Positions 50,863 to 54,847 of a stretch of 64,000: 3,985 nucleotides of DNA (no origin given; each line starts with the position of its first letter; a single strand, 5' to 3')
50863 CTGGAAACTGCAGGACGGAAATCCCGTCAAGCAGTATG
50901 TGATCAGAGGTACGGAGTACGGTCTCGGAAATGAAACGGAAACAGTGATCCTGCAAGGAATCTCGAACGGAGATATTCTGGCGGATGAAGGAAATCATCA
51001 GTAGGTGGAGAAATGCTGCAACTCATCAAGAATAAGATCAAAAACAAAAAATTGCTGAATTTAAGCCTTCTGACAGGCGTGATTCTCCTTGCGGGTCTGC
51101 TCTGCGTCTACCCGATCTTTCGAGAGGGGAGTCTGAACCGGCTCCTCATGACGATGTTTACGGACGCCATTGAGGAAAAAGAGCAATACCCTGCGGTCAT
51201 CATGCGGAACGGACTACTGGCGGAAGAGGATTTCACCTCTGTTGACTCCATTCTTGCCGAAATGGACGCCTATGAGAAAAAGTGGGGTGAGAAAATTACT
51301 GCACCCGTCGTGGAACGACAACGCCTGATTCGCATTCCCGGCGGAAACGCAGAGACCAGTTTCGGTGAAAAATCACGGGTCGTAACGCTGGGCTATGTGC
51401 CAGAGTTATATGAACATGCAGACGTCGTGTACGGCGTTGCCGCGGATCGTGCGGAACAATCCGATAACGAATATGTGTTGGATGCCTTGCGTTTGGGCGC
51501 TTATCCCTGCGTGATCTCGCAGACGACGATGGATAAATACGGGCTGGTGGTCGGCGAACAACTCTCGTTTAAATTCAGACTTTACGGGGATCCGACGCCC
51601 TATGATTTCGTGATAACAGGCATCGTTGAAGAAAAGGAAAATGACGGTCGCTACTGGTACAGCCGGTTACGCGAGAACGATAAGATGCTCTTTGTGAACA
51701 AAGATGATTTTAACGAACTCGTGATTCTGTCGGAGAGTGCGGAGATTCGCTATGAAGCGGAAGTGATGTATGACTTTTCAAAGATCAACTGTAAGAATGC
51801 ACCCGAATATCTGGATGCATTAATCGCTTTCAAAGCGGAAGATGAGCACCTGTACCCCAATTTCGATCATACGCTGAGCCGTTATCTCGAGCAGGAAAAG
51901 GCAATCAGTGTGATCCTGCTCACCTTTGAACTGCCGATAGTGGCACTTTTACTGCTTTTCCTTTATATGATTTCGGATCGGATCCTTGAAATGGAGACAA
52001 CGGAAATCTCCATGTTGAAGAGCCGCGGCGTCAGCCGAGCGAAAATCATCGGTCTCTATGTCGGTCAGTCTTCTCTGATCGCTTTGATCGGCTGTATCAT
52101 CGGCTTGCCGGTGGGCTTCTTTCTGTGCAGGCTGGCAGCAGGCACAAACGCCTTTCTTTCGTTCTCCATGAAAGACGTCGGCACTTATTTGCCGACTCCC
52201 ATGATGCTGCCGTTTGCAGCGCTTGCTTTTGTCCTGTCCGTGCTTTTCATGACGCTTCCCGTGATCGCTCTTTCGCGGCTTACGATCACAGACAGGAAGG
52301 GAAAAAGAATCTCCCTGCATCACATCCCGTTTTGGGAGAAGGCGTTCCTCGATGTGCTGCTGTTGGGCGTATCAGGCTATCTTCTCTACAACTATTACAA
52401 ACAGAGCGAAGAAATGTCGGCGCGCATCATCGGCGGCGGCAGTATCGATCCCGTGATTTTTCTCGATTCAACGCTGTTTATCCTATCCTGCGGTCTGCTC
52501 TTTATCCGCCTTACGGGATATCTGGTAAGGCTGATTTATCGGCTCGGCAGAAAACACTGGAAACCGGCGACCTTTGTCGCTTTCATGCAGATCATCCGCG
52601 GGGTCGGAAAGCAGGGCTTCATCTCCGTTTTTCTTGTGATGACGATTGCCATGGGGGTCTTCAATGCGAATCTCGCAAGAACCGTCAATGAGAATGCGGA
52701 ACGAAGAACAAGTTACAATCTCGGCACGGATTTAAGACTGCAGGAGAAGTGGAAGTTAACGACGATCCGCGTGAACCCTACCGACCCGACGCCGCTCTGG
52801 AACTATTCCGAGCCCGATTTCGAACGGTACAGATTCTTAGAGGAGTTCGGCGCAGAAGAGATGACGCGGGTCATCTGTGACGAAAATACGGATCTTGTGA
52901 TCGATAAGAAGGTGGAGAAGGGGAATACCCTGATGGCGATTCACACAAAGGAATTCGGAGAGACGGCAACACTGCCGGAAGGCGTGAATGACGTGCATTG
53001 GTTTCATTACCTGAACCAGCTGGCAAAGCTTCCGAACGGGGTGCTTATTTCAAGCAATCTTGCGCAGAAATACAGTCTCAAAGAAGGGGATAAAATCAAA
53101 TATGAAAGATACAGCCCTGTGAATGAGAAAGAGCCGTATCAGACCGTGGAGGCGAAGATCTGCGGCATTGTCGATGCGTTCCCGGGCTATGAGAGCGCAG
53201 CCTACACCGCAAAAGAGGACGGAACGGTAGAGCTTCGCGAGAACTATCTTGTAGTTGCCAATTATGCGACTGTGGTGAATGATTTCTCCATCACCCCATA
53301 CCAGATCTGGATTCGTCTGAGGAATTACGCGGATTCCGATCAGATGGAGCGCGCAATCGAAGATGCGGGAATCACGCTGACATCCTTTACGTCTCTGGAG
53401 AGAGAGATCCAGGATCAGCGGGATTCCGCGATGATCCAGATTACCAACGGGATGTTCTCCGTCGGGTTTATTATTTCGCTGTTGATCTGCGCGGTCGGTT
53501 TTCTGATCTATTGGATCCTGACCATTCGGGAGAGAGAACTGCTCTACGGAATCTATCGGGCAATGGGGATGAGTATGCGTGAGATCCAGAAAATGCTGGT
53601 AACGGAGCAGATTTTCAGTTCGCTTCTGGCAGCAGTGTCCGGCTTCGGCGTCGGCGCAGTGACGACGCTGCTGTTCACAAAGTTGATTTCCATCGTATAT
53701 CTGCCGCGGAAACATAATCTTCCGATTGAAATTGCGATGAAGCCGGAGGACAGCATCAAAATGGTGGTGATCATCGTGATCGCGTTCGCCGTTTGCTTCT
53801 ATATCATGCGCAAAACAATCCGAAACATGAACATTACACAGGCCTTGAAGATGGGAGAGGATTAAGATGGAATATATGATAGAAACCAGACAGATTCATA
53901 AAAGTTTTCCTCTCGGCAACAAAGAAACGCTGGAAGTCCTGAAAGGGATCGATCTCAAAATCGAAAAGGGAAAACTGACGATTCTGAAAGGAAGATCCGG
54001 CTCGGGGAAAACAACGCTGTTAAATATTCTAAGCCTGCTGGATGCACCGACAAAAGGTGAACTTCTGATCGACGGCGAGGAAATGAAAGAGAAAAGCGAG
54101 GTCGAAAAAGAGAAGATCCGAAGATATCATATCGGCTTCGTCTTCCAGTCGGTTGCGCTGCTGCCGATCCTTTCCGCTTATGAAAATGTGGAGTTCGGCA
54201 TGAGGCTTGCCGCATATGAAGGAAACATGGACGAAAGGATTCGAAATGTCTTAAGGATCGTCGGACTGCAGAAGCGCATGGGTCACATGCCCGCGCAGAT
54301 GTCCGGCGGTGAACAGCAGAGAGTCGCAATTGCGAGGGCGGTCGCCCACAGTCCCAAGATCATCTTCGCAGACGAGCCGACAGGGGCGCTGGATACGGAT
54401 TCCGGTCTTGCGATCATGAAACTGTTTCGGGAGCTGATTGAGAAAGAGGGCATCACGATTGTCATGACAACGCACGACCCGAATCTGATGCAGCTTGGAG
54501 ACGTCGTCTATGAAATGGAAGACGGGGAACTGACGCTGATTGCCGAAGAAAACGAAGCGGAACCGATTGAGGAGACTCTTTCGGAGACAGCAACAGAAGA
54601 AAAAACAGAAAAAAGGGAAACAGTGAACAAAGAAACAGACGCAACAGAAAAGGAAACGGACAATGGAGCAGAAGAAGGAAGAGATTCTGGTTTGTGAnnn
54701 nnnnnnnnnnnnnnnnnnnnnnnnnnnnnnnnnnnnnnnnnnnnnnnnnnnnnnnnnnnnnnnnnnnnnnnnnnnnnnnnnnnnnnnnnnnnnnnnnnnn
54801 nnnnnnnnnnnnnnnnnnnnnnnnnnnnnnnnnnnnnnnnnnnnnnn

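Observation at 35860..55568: A ~19.7-kb run of 15-16 overlap-coupled genes joining lipid activation and acyl transfer, a FakA/FakB-like kinase, an MFSD2/MelB-type MFS and a MacAB-like exporter: candidate undescribed lipid scavenging, re-acylation and export system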

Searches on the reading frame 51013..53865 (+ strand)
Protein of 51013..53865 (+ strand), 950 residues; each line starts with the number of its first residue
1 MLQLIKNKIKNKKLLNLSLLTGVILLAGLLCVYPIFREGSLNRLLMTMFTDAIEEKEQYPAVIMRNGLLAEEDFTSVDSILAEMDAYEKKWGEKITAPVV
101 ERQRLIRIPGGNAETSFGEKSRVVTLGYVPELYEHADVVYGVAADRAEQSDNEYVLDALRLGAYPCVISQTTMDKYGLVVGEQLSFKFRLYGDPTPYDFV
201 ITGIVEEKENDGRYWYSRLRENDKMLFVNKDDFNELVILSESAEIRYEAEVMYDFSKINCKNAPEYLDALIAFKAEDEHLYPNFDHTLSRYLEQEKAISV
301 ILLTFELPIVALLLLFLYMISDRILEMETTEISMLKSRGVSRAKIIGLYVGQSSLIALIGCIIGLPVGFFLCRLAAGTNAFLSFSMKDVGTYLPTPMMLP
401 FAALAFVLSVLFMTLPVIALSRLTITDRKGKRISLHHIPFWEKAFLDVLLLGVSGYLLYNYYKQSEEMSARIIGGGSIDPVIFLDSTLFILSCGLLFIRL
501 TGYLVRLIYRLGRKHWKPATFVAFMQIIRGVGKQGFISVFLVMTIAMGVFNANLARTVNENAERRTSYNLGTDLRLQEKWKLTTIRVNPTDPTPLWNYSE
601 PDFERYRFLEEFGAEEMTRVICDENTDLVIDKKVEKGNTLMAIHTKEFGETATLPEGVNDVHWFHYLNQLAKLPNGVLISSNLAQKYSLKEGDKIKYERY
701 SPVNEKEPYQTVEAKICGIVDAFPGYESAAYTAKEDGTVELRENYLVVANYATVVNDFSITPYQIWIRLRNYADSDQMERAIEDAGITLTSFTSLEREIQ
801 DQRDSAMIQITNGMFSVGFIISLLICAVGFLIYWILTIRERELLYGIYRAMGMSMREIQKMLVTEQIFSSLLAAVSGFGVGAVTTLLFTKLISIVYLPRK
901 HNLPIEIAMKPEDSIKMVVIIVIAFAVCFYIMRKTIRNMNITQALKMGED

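Call 5: search_protein_families(library=pfam, proteins=[window:51013-53865:+])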
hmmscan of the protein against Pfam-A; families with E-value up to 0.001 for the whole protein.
window:51013-53865:+ (950 aa): 2 families
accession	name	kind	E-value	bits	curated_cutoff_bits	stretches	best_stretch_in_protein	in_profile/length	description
PF02687.27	FtsX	-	3e-23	82.6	25.5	2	818-941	3-120/120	FtsX-like permease C-terminal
PF12704.14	MacB_PCD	-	3.4e-09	37.7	27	0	670-784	116-206/207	MacB-like periplasmic core domain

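Call 34: find_homologous_proteins(query=window:51013-53865:+, max_evalue=1e-20)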
Query window:51013-53865:+ (950 aa): 90 proteins with E <= 1e-20 among 8000 candidates.
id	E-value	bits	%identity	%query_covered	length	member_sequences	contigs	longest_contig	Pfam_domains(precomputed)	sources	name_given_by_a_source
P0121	0.0e+0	2128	100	100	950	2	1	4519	PF02687.28,PF12704.15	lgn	-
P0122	0.0e+0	1653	76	98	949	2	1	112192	PF02687.28,PF12704.15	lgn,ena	-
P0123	0.0e+0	1613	74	98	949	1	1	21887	PF02687.28,PF12704.15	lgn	-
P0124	0.0e+0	1604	75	100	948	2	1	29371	PF02687.28,PF12704.15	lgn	-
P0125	0.0e+0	1601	74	100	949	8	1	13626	PF02687.28,PF12704.15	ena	-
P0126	0.0e+0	1596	74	100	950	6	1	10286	PF02687.28,PF12704.15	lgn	-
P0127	0.0e+0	1596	75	100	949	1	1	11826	PF02687.28,PF12704.15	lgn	-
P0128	0.0e+0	1458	68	100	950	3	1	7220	PF02687.28,PF12704.15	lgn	-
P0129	0.0e+0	1372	66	100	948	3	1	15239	PF02687.28,PF12704.15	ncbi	-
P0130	0.0e+0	1337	64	100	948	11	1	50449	PF02687.28,PF12704.15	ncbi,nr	ncbi:MAG: ABC transporter permease [Lachnospiraceae bacterium]|nr:ABC transporter permease [Lachnosp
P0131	0.0e+0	1327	63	100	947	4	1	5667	PF02687.28,PF12704.15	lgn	-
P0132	0.0e+0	1320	63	100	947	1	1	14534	PF02687.28,PF12704.15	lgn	-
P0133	0.0e+0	1316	64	100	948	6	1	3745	PF02687.28,PF12704.15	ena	-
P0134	0.0e+0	1313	64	100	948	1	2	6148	PF02687.28,PF12704.15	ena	-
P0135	0.0e+0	1311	63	100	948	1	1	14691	PF02687.28,PF12704.15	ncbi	-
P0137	0.0e+0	1300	62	100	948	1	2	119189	PF02687.28,PF12704.15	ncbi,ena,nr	ncbi:MAG: ABC transporter permease [Lachnospiraceae bacterium]|nr:ABC transporter permease [Lachnosp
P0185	0.0e+0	1084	52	100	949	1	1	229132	PF02687.28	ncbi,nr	ncbi:MAG: ABC transporter permease [Lachnospiraceae bacterium]|nr:ABC transporter permease [Lachnosp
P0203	6.0e-257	873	44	100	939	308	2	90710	PF02687.28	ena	-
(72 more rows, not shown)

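Call 36: find_encoding_contigs(protein=P0122, flank=10000, max_places=1)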
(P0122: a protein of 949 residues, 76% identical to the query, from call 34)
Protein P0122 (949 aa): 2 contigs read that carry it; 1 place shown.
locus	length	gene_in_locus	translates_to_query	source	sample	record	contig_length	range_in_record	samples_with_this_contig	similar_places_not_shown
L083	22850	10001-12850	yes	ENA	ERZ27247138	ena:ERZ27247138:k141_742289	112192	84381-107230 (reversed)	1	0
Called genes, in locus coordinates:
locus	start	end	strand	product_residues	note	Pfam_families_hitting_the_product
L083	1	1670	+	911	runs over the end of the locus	-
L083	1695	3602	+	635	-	PF22019:GlgB_N (weak), PF02922:CBM_48, PF00128:Alpha-amylase (weak), PF02806:Alpha-amylase_C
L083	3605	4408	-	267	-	-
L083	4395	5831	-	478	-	PF00672:HAMP, PF00512:HisKA, PF02518:HATPase_c, PF13589:HATPase_c_3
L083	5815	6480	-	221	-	PF00072:Response_reg, PF00486:Trans_reg_C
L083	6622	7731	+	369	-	PF25975:CzcB_C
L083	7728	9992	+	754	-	PF25917:BSH_RND (faint), PF00364:Biotin_lipoyl (faint), PF25973:BSH_CzcB (faint), PF25984:BSH_YknX (weak)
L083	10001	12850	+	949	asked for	PF02687:FtsX, PF12704:MacB_PCD (weak), PF02687:FtsX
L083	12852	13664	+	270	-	PF00005:ABC_tran, PF13175:AAA_15 (weak), PF13304:AAA_21 (faint)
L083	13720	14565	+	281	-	PF00005:ABC_tran, PF02463:SMC_N (weak), PF13304:AAA_21 (faint)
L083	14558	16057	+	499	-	-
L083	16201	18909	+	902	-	PF19753:DUF6240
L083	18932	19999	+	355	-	PF00669:Flagellin_N, PF00700:Flagellin_C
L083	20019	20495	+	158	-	PF02561:FliS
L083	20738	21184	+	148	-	PF01478:Peptidase_A24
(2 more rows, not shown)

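Call 37: find_encoding_contigs(protein=P0137, flank=10000, max_places=1)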
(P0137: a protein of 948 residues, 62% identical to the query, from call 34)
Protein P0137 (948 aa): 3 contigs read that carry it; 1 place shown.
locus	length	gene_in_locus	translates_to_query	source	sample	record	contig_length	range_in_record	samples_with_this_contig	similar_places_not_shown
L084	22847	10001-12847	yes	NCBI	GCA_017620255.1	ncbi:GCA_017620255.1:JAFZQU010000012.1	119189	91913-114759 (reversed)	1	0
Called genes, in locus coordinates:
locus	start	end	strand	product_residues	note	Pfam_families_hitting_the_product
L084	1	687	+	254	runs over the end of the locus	PF01026:TatD_DNase, PF04909:Amidohydro_2 (weak)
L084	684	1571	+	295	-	PF00398:RrnaAD, PF13649:Methyltransf_25 (faint)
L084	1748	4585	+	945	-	-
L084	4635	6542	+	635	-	PF22019:GlgB_N (weak), PF02922:CBM_48, PF00128:Alpha-amylase (weak), PF02806:Alpha-amylase_C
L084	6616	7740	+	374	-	PF25975:CzcB_C (weak)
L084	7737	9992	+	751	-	PF25984:BSH_YknX (faint), PF00364:Biotin_lipoyl (faint), PF25917:BSH_RND (faint), PF25973:BSH_CzcB (weak)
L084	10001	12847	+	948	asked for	PF02687:FtsX, PF12704:MacB_PCD (weak), PF02687:FtsX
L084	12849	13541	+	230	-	PF00005:ABC_tran, PF13175:AAA_15 (faint), PF13304:AAA_21 (faint)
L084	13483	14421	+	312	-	PF02463:SMC_N (weak), PF00005:ABC_tran, PF13304:AAA_21 (faint)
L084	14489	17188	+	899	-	PF19753:DUF6240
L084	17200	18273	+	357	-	PF00669:Flagellin_N, PF00700:Flagellin_C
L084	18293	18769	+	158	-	PF02561:FliS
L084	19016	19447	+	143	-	PF01478:Peptidase_A24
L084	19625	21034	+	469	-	PF00437:T2SSE, PF27713:UCP018868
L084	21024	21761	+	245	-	-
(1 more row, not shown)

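Call 48: find_encoding_contigs(protein=P0185, flank=9000, max_places=1)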
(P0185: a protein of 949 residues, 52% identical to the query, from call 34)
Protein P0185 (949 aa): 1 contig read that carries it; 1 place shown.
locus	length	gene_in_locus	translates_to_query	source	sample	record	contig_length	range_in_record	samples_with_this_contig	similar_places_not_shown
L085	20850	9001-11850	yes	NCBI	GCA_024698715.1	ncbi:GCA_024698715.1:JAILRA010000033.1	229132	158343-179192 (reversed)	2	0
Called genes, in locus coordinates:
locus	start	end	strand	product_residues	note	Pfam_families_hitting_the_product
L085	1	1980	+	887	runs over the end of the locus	PF00532:Peripla_BP_1, PF13407:Peripla_BP_4, PF13377:Peripla_BP_3, PF00990:GGDEF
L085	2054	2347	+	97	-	PF21645:FakA-like_M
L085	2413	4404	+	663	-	PF00990:GGDEF, PF00563:EAL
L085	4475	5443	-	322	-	PF01116:F_bP_aldolase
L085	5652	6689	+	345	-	-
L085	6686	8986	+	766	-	PF00364:Biotin_lipoyl (faint), PF25917:BSH_RND (faint), PF25919:BSH_CusB (faint), PF25973:BSH_CzcB (faint), PF25984:BSH_YknX (faint)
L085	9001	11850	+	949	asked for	PF02687:FtsX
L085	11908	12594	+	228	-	PF00005:ABC_tran, PF13304:AAA_21 (faint)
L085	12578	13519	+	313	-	PF00005:ABC_tran, PF13304:AAA_21 (faint)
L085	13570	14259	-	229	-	PF19845:DUF6320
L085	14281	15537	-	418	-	PF07247:AATase (faint)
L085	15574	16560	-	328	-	PF10340:Say1_Mug180, PF20434:BD-FAE, PF07859:Abhydrolase_3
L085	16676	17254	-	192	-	PF14278:TetR_C_8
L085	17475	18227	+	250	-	PF02525:Flavodoxin_2, PF03358:FMN_red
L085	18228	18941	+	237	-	PF01553:Acyltransferase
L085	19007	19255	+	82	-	PF00550:PP-binding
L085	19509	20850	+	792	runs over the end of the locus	PF00109:ketoacyl-synt, PF00108:Thiolase_N (faint), PF02801:Ketoacyl-synt_C, PF00109:ketoacyl-synt, PF02801:Ketoacyl-synt_C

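Call 49: find_encoding_contigs(protein=P0203, flank=9000, max_places=1)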
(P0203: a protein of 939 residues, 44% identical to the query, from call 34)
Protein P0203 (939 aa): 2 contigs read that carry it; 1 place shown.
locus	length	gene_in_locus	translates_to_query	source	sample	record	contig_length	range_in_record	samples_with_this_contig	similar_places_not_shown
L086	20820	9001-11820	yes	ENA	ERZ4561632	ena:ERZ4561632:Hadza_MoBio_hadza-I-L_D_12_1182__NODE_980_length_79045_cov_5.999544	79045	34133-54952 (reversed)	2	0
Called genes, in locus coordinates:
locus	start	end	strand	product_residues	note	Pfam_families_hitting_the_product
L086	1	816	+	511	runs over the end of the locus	PF02541:Ppx-GppA, PF21447:Ppx-GppA_III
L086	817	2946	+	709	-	PF13089:PP_kinase_N, PF02503:PP_kinase, PF17941:PP_kinase_C_1, PF13091:PLDc_2 (faint), PF13090:PP_kinase_C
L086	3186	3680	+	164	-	PF05198:IF3_N, PF00707:IF3_C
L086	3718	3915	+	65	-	PF01632:Ribosomal_L35p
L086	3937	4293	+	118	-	PF00453:Ribosomal_L20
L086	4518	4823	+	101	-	-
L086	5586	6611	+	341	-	PF25967:RND-MFP_C, PF25989:YknX_C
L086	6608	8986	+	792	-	PF25917:BSH_RND (faint), PF00364:Biotin_lipoyl (faint), PF25919:BSH_CusB (faint), PF25973:BSH_CzcB (faint), PF25967:RND-MFP_C (faint), PF25975:CzcB_C (weak), PF25989:YknX_C (faint)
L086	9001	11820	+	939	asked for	PF02687:FtsX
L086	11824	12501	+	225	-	PF00005:ABC_tran, PF13304:AAA_21 (faint)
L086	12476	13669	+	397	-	PF13304:AAA_21 (faint), PF00005:ABC_tran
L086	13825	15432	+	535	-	-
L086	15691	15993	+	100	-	PF02583:Trns_repr_metal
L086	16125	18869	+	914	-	PF00403:HMA, PF00122:E1-E2_ATPase, PF00702:Hydrolase, PF00403:HMA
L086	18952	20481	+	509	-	PF13396:PLDc_N, PF13091:PLDc_2, PF00614:PLDc (weak), PF13091:PLDc_2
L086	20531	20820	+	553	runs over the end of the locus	PF04932:Wzy_C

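Call 72: search_protein_families(library=ncbifam, proteins=[window:51013-53865:+], max_evalue=0.00001)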
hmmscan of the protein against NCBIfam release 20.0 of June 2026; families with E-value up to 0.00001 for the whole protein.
window:51013-53865:+ (950 aa): 0 families

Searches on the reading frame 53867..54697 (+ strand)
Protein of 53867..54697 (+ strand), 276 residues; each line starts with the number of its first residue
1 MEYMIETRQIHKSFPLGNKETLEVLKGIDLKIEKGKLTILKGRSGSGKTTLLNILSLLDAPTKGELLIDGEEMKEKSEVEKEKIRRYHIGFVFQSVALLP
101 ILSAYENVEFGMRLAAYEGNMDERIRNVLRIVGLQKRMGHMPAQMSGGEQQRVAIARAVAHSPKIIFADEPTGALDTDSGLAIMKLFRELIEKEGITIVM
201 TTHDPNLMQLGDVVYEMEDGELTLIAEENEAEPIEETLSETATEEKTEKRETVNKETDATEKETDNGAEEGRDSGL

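Call 5: search_protein_families(library=pfam, proteins=[window:53867-54697:+])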
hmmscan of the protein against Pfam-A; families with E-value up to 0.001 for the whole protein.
window:53867-54697:+ (276 aa): 3 families
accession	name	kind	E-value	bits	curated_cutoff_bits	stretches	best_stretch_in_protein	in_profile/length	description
PF00005.33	ABC_tran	-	2.5e-34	119.3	25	1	25-172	1-136/137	ABC transporter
PF13304.12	AAA_21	-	3.2e-10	41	27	1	37-80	1-61/304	AAA domain, putative AbiEii toxin, Type IV TA system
PF13555.12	AAA_29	-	0.00083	19.5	27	0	29-61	16-49/61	P-loop containing region of AAA domain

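Call 72: search_protein_families(library=ncbifam, proteins=[window:53867-54697:+], max_evalue=0.00001)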
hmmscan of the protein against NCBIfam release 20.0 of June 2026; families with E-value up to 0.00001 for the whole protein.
window:53867-54697:+ (276 aa): 184 families (the best 25 are shown)
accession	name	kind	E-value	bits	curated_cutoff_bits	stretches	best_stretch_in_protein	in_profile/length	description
TIGR02982.1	heterocyst_DevA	subfamily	2.7e-59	200.4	295.8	1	5-222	2-219/220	ABC exporter ATP-binding subunit, DevA family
TIGR02211.1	LolD_lipo_ex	equivalog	9e-59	198.7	307.75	1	4-223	1-220/221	lipoprotein-releasing ABC transporter ATP-binding protein LolD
TIGR02673.1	FtsE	equivalog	4.6e-58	196.4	264.85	1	4-210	1-202/214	cell division ATP-binding protein FtsE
NF007826.0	PRK10535.1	equivalog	3e-56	191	966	1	2-254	2-252/648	macrolide ABC transporter ATP-binding protein/permease MacB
NF007879.0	PRK10584.1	equivalog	3.6e-54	183.9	336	1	2-223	4-225/228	putative ABC transporter ATP-binding protein YbbA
TIGR03608.1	L_ocin_972_ABC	subfamily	7.4e-54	182.3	254.85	1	21-214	10-203/206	putative bacteriocin export ABC transporter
NF038007.1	ABC_ATP_DarD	equivalog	1.9e-51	174.6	375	1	6-222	3-218/218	darobactin export ABC transporter ATP-binding protein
NF008639.0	PRK11629.1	equivalog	2.6e-49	167.8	360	1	6-223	8-225/234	lipoprotein-releasing ABC transporter ATP-binding protein LolD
TIGR03265.1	PhnT2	equivalog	1.6e-47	162.5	457.7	1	5-226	5-217/353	putative 2-aminoethylphosphonate ABC transporter ATP-binding protein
NF040933.2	ABC_arch_GlcV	equivalog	4.2e-47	160.7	450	1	5-230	3-228/357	glucose ABC transporter ATP-binding protein GlcV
NF007027.0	PRK09493.1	equivalog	5.4e-47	160.2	379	1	4-208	1-199/240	glutamine ABC transporter ATP-binding protein GlnQ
TIGR01186.1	proV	subfamily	7.6e-47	160.2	326.6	1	25-239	9-227/363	betaine/proline/choline family ABC transporter ATP-binding protein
TIGR00968.1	3a0106s01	subfamily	2.9e-44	151.4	342.75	1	21-228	12-215/237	sulfate ABC transporter ATP-binding protein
NF006987.0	PRK09452.1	equivalog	3.3e-43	147.8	482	1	3-223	16-227/378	spermidine/putrescine ABC transporter ATP-binding protein PotA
TIGR02314.1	ABC_MetN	equivalog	5.7e-43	147.2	499.7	1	4-222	1-219/343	methionine ABC transporter ATP-binding protein MetN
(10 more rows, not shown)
